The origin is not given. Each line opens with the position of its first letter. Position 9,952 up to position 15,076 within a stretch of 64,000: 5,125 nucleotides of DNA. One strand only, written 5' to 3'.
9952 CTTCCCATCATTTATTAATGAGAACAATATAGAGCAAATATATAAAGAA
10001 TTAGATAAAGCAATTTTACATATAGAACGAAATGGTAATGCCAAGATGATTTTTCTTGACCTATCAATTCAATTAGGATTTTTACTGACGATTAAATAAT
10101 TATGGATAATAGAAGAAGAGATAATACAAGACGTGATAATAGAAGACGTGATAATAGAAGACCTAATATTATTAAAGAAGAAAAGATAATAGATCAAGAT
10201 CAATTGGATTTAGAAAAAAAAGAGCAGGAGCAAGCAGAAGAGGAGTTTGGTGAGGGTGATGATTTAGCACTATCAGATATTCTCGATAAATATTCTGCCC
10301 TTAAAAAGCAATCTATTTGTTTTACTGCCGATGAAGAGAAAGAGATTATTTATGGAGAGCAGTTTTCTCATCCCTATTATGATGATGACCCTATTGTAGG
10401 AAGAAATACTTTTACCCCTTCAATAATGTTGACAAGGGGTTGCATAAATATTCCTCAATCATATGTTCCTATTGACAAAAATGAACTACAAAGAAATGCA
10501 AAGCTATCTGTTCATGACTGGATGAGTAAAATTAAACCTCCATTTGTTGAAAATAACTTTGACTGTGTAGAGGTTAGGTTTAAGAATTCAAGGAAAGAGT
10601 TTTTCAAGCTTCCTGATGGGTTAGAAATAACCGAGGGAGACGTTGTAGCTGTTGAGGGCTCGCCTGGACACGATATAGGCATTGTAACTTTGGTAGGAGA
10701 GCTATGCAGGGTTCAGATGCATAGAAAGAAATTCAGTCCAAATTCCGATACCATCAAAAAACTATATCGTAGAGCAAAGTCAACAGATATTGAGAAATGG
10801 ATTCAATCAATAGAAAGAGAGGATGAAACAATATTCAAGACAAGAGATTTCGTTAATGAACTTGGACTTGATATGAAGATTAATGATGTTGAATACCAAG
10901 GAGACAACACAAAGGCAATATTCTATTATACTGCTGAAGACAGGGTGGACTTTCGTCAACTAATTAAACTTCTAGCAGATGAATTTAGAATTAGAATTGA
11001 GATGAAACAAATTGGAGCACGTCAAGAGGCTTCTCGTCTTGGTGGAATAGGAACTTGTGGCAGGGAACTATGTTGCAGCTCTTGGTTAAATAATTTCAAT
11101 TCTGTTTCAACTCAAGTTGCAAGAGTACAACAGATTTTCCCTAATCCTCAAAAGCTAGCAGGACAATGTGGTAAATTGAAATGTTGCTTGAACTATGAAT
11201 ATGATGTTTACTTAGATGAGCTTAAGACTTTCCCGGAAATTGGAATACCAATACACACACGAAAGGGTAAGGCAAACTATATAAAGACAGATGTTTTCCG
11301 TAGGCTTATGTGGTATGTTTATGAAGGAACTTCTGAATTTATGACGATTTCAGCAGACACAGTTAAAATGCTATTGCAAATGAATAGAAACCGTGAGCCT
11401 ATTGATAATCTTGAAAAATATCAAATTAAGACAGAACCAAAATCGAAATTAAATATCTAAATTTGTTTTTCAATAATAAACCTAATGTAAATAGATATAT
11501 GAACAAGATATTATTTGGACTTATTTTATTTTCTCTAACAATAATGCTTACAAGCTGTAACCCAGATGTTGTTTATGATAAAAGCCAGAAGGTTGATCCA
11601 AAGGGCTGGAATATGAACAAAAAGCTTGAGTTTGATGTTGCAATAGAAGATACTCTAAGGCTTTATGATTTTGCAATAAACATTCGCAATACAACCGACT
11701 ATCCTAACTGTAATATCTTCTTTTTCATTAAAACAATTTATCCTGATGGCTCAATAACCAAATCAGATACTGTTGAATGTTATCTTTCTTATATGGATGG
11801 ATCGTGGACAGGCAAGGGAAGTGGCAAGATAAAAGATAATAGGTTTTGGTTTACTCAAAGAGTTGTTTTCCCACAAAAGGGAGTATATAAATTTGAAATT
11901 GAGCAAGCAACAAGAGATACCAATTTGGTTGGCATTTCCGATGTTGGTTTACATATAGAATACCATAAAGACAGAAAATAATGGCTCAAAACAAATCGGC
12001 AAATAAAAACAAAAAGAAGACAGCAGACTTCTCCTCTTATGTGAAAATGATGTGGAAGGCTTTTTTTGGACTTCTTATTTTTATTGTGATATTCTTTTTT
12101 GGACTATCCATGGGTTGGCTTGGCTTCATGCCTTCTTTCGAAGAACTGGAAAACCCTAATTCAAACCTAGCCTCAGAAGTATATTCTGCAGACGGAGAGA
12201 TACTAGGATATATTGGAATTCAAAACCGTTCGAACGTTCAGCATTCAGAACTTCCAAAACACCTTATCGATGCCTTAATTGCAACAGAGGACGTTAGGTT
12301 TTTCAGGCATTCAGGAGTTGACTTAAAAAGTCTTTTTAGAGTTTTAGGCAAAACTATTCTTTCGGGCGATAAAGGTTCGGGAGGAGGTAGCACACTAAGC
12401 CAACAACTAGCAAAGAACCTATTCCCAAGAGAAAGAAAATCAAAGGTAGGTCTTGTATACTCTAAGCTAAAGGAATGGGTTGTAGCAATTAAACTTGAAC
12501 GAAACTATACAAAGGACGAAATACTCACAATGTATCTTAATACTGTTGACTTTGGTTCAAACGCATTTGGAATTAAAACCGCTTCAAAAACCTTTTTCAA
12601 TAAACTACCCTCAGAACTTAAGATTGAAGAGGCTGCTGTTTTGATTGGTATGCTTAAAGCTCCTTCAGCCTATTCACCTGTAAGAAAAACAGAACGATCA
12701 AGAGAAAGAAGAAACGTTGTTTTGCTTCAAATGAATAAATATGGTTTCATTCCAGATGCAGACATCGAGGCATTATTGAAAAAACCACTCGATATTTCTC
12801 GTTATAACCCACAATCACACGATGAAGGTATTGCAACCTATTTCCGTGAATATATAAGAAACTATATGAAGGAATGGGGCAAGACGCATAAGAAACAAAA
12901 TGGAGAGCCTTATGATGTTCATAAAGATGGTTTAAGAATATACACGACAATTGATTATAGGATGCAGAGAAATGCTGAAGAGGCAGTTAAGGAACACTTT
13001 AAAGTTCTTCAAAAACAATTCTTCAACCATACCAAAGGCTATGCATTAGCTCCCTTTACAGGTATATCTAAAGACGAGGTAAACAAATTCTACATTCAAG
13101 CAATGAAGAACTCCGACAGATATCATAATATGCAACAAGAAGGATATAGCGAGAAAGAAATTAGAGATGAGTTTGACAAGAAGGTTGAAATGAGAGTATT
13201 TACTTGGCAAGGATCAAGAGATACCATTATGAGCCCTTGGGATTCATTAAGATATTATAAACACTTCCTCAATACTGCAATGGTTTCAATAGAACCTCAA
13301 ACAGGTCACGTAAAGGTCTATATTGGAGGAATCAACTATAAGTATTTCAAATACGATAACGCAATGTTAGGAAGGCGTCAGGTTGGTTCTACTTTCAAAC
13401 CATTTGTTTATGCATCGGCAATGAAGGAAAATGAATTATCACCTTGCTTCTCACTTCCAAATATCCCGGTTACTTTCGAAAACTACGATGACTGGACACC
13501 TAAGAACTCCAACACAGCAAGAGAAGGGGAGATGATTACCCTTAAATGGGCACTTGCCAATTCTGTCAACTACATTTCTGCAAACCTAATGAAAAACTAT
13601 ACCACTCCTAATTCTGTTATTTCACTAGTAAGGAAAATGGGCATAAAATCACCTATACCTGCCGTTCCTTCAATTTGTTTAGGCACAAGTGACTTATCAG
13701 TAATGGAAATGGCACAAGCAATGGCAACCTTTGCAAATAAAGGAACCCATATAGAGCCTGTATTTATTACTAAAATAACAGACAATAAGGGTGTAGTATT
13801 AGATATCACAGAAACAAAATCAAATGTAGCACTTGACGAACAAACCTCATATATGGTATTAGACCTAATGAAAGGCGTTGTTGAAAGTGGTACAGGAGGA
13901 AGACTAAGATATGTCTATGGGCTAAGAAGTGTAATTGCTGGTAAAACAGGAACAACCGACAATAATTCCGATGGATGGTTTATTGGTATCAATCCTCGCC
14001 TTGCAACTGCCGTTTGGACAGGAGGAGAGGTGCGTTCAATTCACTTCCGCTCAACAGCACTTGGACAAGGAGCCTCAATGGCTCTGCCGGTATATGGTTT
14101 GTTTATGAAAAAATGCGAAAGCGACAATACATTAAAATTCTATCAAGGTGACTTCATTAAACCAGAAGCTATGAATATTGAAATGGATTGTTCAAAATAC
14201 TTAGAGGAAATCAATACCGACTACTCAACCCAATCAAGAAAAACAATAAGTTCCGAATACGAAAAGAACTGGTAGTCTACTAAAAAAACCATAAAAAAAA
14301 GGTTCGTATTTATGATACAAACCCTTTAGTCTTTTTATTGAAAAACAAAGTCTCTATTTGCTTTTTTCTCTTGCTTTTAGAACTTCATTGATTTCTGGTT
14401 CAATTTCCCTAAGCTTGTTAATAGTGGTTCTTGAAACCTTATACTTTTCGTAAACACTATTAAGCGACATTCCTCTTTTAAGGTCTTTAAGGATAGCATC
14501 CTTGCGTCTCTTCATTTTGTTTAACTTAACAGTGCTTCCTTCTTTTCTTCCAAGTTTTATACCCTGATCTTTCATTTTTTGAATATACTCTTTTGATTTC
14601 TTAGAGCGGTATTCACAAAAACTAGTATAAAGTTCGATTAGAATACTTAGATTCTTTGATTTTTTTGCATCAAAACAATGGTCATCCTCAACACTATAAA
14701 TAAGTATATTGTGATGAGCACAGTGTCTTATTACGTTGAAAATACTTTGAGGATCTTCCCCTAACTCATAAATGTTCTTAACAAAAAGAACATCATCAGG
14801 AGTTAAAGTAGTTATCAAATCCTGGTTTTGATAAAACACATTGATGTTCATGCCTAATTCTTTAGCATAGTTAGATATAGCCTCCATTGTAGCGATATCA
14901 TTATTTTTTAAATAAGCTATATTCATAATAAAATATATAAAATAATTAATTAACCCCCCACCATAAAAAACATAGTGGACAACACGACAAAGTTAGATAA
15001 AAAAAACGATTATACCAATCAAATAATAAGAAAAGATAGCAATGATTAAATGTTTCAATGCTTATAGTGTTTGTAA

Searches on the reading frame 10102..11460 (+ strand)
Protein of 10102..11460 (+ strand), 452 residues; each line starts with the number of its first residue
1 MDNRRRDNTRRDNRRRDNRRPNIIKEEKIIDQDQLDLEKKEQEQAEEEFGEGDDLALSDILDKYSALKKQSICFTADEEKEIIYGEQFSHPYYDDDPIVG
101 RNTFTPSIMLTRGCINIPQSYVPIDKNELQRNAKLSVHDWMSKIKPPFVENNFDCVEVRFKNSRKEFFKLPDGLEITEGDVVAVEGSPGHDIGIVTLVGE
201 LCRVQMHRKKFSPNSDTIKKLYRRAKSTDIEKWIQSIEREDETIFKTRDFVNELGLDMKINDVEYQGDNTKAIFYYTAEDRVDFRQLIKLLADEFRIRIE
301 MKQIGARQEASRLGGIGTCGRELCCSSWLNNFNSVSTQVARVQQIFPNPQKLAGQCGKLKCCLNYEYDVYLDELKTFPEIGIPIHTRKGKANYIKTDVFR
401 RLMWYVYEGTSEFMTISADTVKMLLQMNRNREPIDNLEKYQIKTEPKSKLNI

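Call 60: find_homologous_proteins(query=window:10102-11460:+, max_evalue=1e-80)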
Query window:10102-11460:+ (452 aa): 7884 proteins with E <= 1e-80 among 8000 candidates; the best 120 are listed.
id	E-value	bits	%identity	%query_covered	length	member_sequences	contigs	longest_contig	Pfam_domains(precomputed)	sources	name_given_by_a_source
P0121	1.4e-298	1008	98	100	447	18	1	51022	PF28472.1,PF04468.18,PF28473.1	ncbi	-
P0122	1.4e-239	814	85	88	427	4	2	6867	PF28472.1,PF04468.18,PF28473.1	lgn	-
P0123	1.1e-236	804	85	88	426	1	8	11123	PF28472.1,PF04468.18,PF28473.1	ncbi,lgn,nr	ncbi:MAG: regulatory iron-sulfur-containing complex subunit RicT [Bacteroidales bacterium]|nr:regula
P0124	1.5e-236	804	85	88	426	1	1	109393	PF28472.1,PF04468.18,PF28473.1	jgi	-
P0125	1.6e-236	804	85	88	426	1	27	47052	PF28472.1,PF04468.18,PF28473.1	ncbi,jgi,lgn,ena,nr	ncbi:MAG: regulatory iron-sulfur-containing complex subunit RicT [Bacteroidales bacterium]|jgi:cell 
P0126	6.3e-236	802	85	88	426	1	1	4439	PF28472.1,PF04468.18,PF28473.1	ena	-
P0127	2.4e-228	777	80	91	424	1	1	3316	PF28472.1,PF04468.18,PF28473.1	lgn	-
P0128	3.6e-228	776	79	91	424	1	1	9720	PF28472.1,PF04468.18,PF28473.1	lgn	-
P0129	4.5e-227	773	80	91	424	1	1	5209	PF28472.1,PF04468.18,PF28473.1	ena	-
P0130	2.1e-226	771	81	88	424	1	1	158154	PF28472.1,PF04468.18,PF28473.1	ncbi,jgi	ncbi:MAG: regulatory iron-sulfur-containing complex subunit RicT [Bacteroidales bacterium]|jgi:cell 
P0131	6.3e-225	766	79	91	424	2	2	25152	PF28472.1,PF04468.18,PF28473.1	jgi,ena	jgi:cell fate regulator YaaT (PSP1 superfamily)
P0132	2.0e-224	764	81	87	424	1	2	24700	PF28472.1,PF04468.18,PF28473.1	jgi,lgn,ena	-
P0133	4.6e-224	763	81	87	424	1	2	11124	PF28472.1,PF04468.18,PF28473.1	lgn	-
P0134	7.7e-224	762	81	87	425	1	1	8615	PF28472.1,PF04468.18,PF28473.1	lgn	-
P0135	1.1e-223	762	77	92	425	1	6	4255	PF28472.1,PF04468.18,PF28473.1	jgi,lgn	-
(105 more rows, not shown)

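Call 61: find_encoding_contigs(protein=P0124, flank=10000, max_places=1)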
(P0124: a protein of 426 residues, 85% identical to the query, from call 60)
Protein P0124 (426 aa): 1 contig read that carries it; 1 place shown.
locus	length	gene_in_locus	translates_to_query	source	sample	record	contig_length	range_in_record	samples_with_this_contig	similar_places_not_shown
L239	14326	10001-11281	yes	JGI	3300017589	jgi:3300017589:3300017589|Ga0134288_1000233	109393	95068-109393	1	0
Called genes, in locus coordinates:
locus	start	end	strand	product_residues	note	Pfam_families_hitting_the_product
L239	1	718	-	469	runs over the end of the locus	PF13231:PMT_2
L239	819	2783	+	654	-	PF00535:Glycos_transf_2, PF10111:Glyco_tranf_2_2 (faint), PF13641:Glyco_tranf_2_3, PF13632:Glyco_trans_2_3, PF13727:CoA_binding_3 (weak)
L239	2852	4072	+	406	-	PF00202:Aminotran_3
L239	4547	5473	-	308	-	-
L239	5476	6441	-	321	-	PF01545:Cation_efflux, PF16916:ZT_dimer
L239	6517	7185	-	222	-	PF09976:TPR_21 (faint), PF12895:ANAPC3 (faint), PF13424:TPR_12 (faint), PF00515:TPR_1 (faint), PF13432:TPR_16 (faint), PF07719:TPR_2 (faint), PF13181:TPR_8 (faint), PF13174:TPR_6 (weak), +3 more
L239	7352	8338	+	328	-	PF01180:DHO_dh (weak)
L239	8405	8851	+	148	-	PF05635:23S_rRNA_IVP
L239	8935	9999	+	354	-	PF13177:DNA_pol3_delta2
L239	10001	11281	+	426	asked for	PF04468:PSP1, PF28472:PSP1_3rd, PF28473:YaaT_C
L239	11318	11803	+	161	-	PF14109:GldH_lipo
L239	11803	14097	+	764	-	PF00912:Transgly, PF28500:PBP_middle, PF00905:Transpeptidase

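Call 62: find_encoding_contigs(protein=P0130, flank=10000, max_places=1)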
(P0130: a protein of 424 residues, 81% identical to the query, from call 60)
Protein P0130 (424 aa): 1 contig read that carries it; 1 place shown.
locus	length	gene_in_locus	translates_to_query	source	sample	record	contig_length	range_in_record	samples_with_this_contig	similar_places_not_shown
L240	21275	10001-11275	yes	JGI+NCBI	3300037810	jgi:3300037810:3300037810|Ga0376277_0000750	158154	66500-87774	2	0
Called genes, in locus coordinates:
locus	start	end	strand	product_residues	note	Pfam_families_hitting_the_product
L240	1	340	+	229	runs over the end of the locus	-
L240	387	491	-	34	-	-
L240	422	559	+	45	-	-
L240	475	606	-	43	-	-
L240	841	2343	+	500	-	PF13687:DUF4153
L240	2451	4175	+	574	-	PF18962:Por_Secre_tail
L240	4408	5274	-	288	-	-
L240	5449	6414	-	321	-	PF01545:Cation_efflux, PF16916:ZT_dimer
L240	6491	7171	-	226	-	PF09976:TPR_21 (faint), PF12895:ANAPC3 (faint), PF13424:TPR_12 (faint), PF00515:TPR_1 (faint), PF07719:TPR_2 (faint), PF13174:TPR_6 (faint), PF13181:TPR_8 (faint), PF13428:TPR_14 (faint), +2 more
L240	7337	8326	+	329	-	PF01180:DHO_dh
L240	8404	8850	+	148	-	PF05635:23S_rRNA_IVP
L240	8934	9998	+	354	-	PF13177:DNA_pol3_delta2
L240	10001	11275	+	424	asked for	PF04468:PSP1, PF28472:PSP1_3rd, PF28473:YaaT_C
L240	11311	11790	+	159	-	PF14109:GldH_lipo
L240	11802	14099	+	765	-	PF00912:Transgly, PF28500:PBP_middle, PF00905:Transpeptidase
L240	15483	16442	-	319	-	PF09565:RE_NgoFVII, PF20731:RE_NgoFVII_C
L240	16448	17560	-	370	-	PF01555:N6_N4_Mtase, PF01170:UPF0020 (faint)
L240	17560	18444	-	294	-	PF01555:N6_N4_Mtase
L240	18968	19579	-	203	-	-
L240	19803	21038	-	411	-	-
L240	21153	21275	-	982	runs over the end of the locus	PF12705:PDDEXK_1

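Call 70: find_encoding_contigs(protein=P0121, flank=10000, max_places=3)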
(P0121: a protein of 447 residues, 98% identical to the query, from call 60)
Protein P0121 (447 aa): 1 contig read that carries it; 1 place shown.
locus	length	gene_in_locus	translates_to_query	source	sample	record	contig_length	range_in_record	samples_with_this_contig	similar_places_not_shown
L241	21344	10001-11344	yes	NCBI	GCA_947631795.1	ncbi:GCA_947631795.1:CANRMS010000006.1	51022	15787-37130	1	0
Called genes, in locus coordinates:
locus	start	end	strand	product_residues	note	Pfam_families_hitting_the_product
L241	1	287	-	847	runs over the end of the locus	PF01483:P_proprotein (faint), PF18962:Por_Secre_tail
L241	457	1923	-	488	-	PF02386:TrkH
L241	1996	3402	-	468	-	PF02386:TrkH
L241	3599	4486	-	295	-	-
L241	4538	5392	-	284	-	-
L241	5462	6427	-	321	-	PF01545:Cation_efflux, PF16916:ZT_dimer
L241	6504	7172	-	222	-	PF09976:TPR_21 (weak), PF12895:ANAPC3 (faint), PF13432:TPR_16 (faint), PF13424:TPR_12 (faint), PF13428:TPR_14 (faint), PF00515:TPR_1 (faint), PF07719:TPR_2 (faint), PF13174:TPR_6 (weak), +3 more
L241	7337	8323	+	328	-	PF01180:DHO_dh (faint)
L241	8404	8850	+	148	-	PF05635:23S_rRNA_IVP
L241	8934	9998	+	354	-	PF13177:DNA_pol3_delta2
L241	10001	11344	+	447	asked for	PF04468:PSP1, PF28472:PSP1_3rd, PF28473:YaaT_C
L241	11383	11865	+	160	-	PF14109:GldH_lipo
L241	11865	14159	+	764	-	PF00912:Transgly, PF28500:PBP_middle, PF00905:Transpeptidase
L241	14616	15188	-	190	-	-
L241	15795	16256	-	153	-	-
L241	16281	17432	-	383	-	PF04055:Radical_SAM, PF06969:HemN_C (weak)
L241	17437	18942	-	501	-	PF02518:HATPase_c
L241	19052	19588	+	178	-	PF21857:DUF6913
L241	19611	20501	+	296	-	PF00701:DHDPS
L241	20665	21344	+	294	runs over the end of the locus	PF01116:F_bP_aldolase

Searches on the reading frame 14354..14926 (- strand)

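Call 14: search_protein_families(library=pfam, proteins=[window:14354-14926:-])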
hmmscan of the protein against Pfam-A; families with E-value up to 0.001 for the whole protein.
window:14354-14926:- (190 aa): 1 family
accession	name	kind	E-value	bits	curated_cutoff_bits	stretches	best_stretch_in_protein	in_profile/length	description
PF00239.26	Resolvase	-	0.00029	21.4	23.3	1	35-126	53-143/145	Resolvase, N terminal domain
